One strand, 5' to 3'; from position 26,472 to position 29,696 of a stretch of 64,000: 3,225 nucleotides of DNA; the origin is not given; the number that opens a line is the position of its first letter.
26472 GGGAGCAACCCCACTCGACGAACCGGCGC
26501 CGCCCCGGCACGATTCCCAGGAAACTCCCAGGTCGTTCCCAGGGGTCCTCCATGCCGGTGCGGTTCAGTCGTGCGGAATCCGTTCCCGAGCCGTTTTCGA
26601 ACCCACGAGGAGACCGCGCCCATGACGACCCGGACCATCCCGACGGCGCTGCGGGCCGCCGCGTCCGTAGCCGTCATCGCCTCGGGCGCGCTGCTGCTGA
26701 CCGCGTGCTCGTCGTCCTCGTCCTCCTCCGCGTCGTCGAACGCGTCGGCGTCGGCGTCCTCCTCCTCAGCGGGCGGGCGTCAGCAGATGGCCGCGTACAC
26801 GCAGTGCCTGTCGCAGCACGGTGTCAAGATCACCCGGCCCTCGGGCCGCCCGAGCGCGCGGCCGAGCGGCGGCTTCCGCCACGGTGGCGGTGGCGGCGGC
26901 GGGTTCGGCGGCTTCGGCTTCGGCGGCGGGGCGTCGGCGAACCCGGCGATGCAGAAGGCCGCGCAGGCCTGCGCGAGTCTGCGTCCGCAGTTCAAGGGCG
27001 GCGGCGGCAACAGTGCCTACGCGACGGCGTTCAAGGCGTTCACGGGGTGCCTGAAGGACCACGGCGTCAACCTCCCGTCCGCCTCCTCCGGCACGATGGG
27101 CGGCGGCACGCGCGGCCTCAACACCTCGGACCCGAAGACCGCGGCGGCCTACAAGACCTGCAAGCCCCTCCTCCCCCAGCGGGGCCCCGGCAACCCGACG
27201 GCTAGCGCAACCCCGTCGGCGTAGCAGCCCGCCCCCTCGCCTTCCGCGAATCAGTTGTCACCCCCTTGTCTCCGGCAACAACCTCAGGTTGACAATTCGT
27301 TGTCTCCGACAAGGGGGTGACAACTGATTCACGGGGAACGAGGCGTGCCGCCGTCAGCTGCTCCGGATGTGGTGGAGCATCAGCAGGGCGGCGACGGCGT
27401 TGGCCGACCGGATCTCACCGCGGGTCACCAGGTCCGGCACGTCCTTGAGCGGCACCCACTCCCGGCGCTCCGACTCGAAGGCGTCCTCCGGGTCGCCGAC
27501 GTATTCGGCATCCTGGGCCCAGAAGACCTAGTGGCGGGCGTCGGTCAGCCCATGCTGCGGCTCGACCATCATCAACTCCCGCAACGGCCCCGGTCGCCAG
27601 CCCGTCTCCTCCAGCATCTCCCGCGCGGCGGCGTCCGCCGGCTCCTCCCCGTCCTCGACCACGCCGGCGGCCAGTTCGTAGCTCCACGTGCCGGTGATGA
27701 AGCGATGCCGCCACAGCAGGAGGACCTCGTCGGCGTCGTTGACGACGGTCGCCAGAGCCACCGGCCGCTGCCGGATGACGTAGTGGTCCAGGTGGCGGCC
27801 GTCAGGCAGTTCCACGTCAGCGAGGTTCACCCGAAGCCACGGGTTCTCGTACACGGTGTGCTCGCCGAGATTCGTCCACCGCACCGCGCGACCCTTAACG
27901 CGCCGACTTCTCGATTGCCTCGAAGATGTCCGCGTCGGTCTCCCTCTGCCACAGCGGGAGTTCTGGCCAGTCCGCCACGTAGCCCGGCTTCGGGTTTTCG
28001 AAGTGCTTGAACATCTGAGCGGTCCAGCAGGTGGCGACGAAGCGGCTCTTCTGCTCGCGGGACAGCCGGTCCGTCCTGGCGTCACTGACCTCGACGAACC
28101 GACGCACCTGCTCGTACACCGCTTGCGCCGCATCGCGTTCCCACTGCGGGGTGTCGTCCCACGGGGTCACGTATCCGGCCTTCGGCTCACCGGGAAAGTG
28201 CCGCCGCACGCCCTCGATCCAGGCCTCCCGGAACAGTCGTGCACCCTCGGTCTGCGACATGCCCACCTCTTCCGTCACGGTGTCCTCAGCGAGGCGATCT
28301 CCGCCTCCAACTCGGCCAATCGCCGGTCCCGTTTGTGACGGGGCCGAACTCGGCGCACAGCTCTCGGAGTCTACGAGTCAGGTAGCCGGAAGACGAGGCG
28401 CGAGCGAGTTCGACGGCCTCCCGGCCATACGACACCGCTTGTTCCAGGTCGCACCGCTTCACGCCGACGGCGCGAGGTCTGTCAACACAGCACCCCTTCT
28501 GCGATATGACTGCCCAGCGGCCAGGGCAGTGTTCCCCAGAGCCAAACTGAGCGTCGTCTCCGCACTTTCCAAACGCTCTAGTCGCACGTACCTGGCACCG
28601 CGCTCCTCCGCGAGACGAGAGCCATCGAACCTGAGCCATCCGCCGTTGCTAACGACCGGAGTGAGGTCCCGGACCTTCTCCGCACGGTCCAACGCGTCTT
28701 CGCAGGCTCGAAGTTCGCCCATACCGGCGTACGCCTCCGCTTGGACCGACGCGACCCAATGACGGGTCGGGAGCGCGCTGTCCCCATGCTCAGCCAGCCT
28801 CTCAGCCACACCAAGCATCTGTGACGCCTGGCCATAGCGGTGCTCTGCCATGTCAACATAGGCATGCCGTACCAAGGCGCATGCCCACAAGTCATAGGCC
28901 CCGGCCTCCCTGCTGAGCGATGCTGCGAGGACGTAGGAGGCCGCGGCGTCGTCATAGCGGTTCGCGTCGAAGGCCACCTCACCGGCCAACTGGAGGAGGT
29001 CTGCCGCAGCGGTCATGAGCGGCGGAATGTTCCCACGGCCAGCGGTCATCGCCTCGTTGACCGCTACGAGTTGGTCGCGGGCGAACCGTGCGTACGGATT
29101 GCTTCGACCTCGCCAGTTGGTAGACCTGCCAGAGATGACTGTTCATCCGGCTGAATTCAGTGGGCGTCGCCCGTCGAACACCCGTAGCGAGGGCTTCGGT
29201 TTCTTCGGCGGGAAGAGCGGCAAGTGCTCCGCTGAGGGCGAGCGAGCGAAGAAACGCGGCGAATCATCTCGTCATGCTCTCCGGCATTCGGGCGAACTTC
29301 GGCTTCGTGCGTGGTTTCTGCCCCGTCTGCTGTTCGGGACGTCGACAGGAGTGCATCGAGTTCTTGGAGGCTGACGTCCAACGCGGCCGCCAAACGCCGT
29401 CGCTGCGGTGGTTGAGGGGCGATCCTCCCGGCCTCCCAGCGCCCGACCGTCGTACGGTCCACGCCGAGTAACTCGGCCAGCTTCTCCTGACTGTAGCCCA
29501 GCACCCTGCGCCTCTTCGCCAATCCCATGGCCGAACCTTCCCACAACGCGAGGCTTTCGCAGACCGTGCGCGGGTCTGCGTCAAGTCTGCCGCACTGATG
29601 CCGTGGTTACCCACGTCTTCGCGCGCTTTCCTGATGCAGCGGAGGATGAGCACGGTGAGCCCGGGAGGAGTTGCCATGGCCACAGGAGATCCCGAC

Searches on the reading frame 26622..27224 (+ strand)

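Call 39: search_protein_families(library=pfam, proteins=[window:26622-27224:+], max_evalue=5)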
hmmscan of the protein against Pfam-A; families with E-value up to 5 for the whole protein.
window:26622-27224:+ (200 aa): 5 families
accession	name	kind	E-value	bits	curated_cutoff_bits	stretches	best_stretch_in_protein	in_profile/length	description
PF06747.18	CHCH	-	0.031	14.9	27.2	0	137-148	5-16/35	CHCH domain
PF15290.11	Syntaphilin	-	0.16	12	25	1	32-73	14-55/305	Golgi-localised syntaxin-1-binding clamp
PF16860.10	CX9C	-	0.34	11.3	26.4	1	53-66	9-22/44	CHCH-CHCH-like Cx9C, IMS import disulfide relay-system,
PF10500.14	SR-25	-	1.2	9.1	40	1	29-56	64-91/226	Nuclear RNA-splicing-associated protein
PF25682.1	Phage_VG64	-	1.9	8.7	27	1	13-45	5-36/127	Mycobacterium phage VG64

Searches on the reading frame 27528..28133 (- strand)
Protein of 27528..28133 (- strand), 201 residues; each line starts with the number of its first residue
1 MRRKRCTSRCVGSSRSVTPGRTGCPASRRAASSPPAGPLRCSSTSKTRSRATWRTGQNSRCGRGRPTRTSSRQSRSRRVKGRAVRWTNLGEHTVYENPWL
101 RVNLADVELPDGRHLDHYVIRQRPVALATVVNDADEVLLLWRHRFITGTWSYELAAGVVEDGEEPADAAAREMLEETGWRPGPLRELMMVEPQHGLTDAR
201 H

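Call 3: search_protein_families(library=pfam, proteins=[window:27528-28133:-], max_evalue=0.01)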
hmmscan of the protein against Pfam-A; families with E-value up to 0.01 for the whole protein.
window:27528-28133:- (201 aa): 1 family
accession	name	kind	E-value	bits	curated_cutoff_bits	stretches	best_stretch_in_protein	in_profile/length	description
PF00293.34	NUDIX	-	1.1e-14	55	21.1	1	123-188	3-67/134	NUDIX domain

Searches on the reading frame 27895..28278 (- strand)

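Call 3: search_protein_families(library=pfam, proteins=[window:27895-28278:-], max_evalue=0.01)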
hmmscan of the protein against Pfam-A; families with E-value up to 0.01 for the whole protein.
window:27895-28278:- (127 aa): 0 families

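Call 39: search_protein_families(library=pfam, proteins=[window:27898-28260:-], max_evalue=5)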
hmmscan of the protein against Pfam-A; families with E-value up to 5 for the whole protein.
window:27898-28260:- (121 aa): 1 family
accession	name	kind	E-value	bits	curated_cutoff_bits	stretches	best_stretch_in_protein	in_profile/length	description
PF19901.4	DUF6374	-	0.039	14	25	1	42-70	7-35/59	Family of unknown function (DUF6374)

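Call 40: search_protein_families(library=ncbifam, proteins=[window:27898-28260:-], max_evalue=1)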
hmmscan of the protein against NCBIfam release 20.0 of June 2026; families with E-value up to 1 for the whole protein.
window:27898-28260:- (121 aa): 1 family
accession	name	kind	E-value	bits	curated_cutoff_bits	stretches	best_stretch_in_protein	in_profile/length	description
TIGR02967.1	guan_deamin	equivalog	0.13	11.2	375.4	1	35-84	141-189/401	guanine deaminase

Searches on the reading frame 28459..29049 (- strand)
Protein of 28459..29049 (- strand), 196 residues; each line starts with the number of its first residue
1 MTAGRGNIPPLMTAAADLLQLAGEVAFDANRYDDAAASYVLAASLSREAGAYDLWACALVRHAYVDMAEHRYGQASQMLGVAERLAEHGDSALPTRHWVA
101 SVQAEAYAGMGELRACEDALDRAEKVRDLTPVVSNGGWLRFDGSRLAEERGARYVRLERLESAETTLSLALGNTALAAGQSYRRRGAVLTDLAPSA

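Call 3: search_protein_families(library=pfam, proteins=[window:28459-29049:-], max_evalue=0.01)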
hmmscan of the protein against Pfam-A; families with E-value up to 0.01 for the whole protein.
window:28459-29049:- (196 aa): 1 family
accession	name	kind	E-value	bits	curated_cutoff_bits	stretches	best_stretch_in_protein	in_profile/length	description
PF17874.7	TPR_MalT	-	0.0014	18.4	45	1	17-128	123-233/336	MalT-like TPR region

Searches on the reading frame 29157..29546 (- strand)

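Call 3: search_protein_families(library=pfam, proteins=[window:29157-29546:-], max_evalue=0.01)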
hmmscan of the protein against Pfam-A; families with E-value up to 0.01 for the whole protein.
window:29157-29546:- (129 aa): 8 families
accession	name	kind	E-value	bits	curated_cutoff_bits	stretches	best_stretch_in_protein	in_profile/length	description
PF01381.28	HTH_3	-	6.9e-13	48.9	23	1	11-63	3-55/55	Helix-turn-helix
PF13560.12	HTH_31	-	4.5e-11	43.3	27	1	9-66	6-64/64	Helix-turn-helix domain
PF20432.4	Xre-like-HTH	-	7.5e-05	23.4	25.8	0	16-39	22-47/63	Antitoxin Xre-like helix-turn-helix domain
PF12844.13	HTH_19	-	0.00028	21.2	30.2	1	11-63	6-58/64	Helix-turn-helix domain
PF13384.12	HTH_23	-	0.00063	19.9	24.6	1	14-37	16-37/50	Homeodomain-like domain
PF15943.11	YdaS_toxin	-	0.0021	18.3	30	0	19-40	10-31/65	Bacterial toxin YdaS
PF08281.18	Sigma70_r4_2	-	0.0047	17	25.7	0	13-36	22-45/54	Sigma-70, region 4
PF13545.12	HTH_Crp_2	-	0.0068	16.8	27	0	14-36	18-41/70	Crp-like helix-turn-helix domain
